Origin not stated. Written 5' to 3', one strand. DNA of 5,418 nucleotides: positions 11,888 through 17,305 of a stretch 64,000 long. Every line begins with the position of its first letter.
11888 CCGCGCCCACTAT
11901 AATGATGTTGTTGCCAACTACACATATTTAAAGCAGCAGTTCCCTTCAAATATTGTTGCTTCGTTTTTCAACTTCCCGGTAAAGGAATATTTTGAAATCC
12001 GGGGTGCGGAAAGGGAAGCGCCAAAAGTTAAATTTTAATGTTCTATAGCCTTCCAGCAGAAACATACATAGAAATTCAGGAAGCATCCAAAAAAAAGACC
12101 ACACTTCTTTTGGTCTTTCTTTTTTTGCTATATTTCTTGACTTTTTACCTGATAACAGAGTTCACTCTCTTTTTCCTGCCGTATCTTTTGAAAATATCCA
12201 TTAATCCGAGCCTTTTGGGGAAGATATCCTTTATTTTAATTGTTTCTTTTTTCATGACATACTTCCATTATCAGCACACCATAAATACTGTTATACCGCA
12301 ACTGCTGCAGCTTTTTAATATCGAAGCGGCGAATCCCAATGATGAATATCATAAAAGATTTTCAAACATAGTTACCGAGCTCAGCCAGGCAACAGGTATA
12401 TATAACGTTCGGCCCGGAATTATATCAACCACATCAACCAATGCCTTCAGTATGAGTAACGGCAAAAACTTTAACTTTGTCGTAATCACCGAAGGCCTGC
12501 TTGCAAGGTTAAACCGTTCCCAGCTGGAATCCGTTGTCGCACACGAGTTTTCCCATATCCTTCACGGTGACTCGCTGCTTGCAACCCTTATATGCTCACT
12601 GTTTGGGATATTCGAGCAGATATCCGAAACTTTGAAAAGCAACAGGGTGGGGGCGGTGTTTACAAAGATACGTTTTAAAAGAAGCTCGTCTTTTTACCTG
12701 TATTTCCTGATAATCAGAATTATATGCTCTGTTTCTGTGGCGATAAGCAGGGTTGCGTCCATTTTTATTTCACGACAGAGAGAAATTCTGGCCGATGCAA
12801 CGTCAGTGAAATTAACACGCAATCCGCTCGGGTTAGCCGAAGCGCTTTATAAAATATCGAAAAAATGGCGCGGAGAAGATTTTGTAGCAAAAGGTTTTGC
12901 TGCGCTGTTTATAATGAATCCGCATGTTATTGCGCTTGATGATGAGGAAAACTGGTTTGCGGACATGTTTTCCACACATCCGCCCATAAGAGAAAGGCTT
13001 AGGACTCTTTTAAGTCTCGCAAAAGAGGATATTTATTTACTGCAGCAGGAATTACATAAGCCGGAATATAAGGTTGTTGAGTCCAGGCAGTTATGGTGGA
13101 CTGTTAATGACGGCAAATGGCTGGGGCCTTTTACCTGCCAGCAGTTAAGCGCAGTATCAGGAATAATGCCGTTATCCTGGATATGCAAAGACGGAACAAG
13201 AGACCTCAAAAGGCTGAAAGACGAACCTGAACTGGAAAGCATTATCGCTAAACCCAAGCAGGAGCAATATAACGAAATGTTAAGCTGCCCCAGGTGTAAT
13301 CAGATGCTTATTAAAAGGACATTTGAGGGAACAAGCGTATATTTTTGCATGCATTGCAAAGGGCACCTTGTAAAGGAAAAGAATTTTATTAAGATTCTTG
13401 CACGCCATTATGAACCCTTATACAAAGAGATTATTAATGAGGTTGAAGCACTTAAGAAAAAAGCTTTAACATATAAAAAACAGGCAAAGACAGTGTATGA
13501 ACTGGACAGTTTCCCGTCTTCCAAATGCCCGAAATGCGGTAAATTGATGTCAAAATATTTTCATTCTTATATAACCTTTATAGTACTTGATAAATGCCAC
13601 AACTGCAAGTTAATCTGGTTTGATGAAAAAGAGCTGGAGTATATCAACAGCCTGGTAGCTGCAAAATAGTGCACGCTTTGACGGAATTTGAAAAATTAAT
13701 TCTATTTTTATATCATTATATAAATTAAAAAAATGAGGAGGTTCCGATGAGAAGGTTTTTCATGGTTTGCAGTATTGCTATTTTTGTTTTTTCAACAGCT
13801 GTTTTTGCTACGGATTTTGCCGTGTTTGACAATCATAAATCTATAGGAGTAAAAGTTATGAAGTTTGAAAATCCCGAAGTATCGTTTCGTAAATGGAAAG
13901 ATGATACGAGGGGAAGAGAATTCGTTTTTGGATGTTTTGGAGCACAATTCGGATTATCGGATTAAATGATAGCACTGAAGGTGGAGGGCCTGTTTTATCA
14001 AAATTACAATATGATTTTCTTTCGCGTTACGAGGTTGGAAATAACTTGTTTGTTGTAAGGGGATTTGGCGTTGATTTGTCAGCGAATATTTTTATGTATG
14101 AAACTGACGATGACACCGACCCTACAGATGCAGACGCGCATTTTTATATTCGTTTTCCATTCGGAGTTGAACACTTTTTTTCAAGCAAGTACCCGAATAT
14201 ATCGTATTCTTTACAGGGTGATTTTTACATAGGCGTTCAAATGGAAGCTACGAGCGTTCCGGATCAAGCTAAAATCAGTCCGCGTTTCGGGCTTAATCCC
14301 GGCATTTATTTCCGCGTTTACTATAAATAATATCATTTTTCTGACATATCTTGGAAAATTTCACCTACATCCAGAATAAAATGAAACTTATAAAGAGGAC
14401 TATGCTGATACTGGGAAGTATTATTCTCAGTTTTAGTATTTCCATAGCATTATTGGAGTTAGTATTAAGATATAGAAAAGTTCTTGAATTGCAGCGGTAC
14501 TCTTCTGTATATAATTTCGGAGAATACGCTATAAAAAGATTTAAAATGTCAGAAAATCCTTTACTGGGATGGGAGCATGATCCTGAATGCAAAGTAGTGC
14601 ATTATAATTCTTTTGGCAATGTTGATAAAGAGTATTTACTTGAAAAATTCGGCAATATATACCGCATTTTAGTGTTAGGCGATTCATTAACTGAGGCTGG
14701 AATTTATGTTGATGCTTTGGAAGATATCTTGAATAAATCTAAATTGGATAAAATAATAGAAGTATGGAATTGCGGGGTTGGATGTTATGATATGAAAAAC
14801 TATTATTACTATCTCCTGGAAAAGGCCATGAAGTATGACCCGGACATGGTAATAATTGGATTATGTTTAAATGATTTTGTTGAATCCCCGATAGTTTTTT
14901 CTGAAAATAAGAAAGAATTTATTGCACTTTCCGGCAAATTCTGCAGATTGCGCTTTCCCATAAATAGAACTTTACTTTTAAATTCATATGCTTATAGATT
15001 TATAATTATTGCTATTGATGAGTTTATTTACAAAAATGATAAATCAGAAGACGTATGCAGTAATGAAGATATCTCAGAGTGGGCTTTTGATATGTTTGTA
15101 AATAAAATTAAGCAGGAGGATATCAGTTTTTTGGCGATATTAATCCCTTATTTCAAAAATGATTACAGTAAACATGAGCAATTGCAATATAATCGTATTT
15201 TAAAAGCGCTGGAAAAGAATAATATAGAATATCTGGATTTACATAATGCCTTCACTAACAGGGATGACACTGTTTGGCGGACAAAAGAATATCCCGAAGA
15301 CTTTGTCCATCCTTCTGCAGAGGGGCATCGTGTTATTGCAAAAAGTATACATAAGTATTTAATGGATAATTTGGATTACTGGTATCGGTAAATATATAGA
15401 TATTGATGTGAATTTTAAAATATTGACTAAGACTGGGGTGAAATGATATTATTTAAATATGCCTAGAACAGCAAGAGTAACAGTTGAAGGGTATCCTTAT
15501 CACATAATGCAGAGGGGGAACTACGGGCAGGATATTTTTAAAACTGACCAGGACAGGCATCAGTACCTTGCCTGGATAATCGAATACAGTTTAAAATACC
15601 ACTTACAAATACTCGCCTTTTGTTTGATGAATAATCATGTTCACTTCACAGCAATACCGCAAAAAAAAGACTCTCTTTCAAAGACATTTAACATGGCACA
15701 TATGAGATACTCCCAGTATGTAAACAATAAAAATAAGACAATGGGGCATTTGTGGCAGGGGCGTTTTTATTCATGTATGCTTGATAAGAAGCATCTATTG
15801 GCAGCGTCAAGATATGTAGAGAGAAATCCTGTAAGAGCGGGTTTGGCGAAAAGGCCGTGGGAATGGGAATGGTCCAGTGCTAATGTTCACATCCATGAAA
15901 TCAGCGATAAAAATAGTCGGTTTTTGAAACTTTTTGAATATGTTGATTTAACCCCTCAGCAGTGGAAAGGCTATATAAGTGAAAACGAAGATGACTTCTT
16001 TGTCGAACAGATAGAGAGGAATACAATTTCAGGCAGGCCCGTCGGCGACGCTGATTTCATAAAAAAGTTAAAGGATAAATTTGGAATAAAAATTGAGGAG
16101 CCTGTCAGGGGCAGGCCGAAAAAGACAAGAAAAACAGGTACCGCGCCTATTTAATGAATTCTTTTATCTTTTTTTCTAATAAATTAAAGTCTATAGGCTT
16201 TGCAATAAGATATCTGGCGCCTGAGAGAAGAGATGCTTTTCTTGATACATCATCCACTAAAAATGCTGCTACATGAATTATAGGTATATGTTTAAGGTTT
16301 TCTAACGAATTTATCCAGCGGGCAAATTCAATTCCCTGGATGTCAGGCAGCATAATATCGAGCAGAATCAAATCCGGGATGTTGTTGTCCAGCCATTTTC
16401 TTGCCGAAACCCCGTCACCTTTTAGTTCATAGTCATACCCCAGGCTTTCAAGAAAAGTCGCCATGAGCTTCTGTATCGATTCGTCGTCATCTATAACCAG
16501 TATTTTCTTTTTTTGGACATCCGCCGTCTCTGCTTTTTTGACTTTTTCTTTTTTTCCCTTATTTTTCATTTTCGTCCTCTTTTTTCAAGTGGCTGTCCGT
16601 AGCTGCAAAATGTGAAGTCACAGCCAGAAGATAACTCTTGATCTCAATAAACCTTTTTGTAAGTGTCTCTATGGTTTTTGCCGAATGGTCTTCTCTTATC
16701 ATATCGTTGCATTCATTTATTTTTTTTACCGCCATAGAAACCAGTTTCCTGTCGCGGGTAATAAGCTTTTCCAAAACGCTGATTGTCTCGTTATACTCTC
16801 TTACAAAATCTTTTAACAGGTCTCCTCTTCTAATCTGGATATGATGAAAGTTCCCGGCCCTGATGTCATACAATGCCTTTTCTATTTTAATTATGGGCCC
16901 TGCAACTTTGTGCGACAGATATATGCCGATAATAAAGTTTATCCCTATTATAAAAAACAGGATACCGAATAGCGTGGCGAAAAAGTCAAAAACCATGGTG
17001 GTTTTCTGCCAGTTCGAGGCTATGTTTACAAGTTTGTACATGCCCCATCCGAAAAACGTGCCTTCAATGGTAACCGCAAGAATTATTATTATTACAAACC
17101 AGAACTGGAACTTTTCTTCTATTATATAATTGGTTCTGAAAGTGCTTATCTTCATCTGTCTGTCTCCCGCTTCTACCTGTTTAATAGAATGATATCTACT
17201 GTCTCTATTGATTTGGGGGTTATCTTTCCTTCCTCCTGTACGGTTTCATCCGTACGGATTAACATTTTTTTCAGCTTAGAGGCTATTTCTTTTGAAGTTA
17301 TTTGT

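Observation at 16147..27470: Rearranged Tol-Pal/ExbBD-TonB-like envelope machine built around a giant 8x FlgD-Ig OmpA protein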

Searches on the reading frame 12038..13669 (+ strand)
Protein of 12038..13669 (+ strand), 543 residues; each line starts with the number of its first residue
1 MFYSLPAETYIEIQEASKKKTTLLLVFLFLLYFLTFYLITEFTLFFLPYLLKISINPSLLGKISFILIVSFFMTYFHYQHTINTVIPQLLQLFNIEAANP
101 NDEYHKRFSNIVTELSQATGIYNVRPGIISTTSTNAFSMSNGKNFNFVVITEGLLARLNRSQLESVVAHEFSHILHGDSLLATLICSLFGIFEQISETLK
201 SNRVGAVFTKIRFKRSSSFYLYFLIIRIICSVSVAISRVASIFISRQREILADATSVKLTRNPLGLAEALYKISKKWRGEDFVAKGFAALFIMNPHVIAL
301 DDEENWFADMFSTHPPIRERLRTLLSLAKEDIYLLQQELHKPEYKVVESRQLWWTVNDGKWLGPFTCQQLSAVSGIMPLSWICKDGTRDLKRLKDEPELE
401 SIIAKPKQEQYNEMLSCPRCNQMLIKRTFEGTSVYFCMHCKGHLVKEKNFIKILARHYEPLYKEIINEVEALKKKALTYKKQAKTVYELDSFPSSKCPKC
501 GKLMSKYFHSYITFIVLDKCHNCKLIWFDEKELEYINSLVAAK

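Call 42: search_protein_families(library=pfam, proteins=[window:12038-13669:+], max_evalue=0.001)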
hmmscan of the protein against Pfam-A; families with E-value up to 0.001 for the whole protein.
window:12038-13669:+ (543 aa): 2 families
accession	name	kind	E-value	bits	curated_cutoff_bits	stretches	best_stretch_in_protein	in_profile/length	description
PF01435.24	Peptidase_M48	-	2.1e-23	83.5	20.3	1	118-326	17-184/186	Peptidase family M48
PF13453.11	Zn_ribbon_TFIIB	-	2e-13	49.9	22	2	417-455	2-40/41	Transcription factor zinc-finger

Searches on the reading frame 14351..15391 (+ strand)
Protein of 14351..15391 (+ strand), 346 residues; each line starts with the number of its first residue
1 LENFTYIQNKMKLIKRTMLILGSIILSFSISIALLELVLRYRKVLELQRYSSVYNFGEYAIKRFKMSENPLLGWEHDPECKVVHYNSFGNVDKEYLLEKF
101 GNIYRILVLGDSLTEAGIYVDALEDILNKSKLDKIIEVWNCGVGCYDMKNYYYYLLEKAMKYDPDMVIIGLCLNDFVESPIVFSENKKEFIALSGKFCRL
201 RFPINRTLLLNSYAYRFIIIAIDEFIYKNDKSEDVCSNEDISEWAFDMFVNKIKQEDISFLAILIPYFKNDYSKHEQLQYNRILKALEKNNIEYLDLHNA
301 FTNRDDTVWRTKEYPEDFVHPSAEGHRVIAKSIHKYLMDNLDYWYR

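Call 42: search_protein_families(library=pfam, proteins=[window:14351-15391:+], max_evalue=0.001)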
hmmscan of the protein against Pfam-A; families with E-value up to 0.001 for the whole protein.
window:14351-15391:+ (346 aa): 3 families
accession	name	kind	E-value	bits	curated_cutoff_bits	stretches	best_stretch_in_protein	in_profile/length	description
PF13472.12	Lipase_GDSL_2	-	3.1e-10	41.3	32.9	1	108-328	1-178/178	GDSL-like Lipase/Acylhydrolase family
PF00657.28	Lipase_GDSL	-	6.4e-09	36.7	23.6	1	106-333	1-208/208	GDSL-like Lipase/Acylhydrolase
PF04311.20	DUF459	-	0.00016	21.5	27.2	0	105-176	1-72/197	Protein of unknown function (DUF459)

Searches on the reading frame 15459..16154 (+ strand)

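Call 42: search_protein_families(library=pfam, proteins=[window:15459-16154:+], max_evalue=0.001)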
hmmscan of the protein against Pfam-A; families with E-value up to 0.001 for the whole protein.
window:15459-16154:+ (231 aa): 1 family
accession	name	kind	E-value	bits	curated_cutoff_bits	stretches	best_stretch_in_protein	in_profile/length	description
PF01797.21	Y1_Tnp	-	9.6e-15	55.2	23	1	9-123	2-121/121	Transposase IS200 like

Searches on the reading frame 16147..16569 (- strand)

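Call 3: search_protein_families(library=pfam, proteins=[window:16147-16569:-], max_evalue=0.01)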
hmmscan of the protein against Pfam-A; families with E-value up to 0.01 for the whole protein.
window:16147-16569:- (140 aa): 1 family
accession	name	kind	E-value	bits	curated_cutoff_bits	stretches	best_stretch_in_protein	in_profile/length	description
PF00072.30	Response_reg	-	2.2e-21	76.5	30.2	1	23-136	1-111/111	Response regulator receiver domain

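Call 11: search_protein_families(library=ncbifam, proteins=[window:16147-16569:-], max_evalue=0.01)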
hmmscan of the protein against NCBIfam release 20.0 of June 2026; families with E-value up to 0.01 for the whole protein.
window:16147-16569:- (140 aa): 93 families (the best 25 are shown)
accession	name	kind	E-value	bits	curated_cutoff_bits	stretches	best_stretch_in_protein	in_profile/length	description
TIGR02154.1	PhoB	equivalog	5.2e-20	71.7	296.2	1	20-137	2-118/226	phosphate regulon transcriptional regulator PhoB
NF038297.2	hybrid_HK_HrmK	equivalog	2.9e-19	69.2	725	1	7-137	477-606/607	hybrid histidine kinase/response regulator HrmK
TIGR02956.1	TMAO_torS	equivalog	3.3e-17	61.9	676.5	1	5-138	685-819/967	TMAO reductase system sensor histidine kinase/response regulator TorS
NF045944.1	ResRegRpaBCyano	equivalog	3.7e-17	62.5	330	1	24-139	1-112/229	response regulator transcription factor RpaB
NF045717.1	DVU0259_DivK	exception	5e-17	62.2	160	1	20-139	2-116/117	DVU0259 family response regulator domain-containing protein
NF041733.1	resp_reg_CseB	equivalog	6.5e-17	61.7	350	1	22-138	2-114/228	two-component system response regulator CseB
NF007135.0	PRK09581.1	equivalog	1.9e-16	59.9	474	1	22-137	4-118/457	PleD family two-component system response regulator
TIGR02875.1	spore_0_A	equivalog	2.6e-16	59.6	200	1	20-139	2-122/262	sporulation transcription factor Spo0A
NF040689.1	MtrAB_MtrA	equivalog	2.9e-16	59.5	300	1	23-136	1-110/219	MtrAB system response regulator MtrA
NF007005.1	PRK09468.1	equivalog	5.7e-15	55.4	331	1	19-137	2-117/237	osmolarity response regulator transcription factor OmpR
NF008318.0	PRK11107.1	equivalog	9.8e-15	53.7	890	1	6-139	653-785/920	two-component sensor histidine kinase BarA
NF008099.0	PRK10841.1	equivalog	1.6e-14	52.7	920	1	7-138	811-939/949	two-component system sensor histidine kinase RcsC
NF007969.0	PRK10693.1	equivalog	1.8e-14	53.5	329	1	18-135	5-120/337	two-component system response regulator RssB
NF007982.1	PRK10710.1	equivalog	9.1e-14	51.6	380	1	18-128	5-111/235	envelope stress response regulator BaeR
NF053854.1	RespRegPhoBBctds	equivalog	1.1e-13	51.1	270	1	23-137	1-113/225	two-component system response regulator PhoB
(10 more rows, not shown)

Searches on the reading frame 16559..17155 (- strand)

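Call 3: search_protein_families(library=pfam, proteins=[window:16559-17155:-], max_evalue=0.01)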
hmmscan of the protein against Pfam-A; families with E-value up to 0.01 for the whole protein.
window:16559-17155:- (198 aa): 0 families

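Call 11: search_protein_families(library=ncbifam, proteins=[window:16559-17155:-], max_evalue=0.01)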
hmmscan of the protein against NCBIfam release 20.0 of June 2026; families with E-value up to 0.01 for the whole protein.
window:16559-17155:- (198 aa): 2 families
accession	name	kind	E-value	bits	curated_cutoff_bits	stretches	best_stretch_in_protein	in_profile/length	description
NF007007.0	PRK09470.1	equivalog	0.00019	20.4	486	1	50-140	158-250/463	envelope stress sensor histidine kinase CpxA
TIGR03972.1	rSAM_TYW1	equivalog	0.0088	15.2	317.95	0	118-189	196-262/297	4-demethylwyosine synthase TYW1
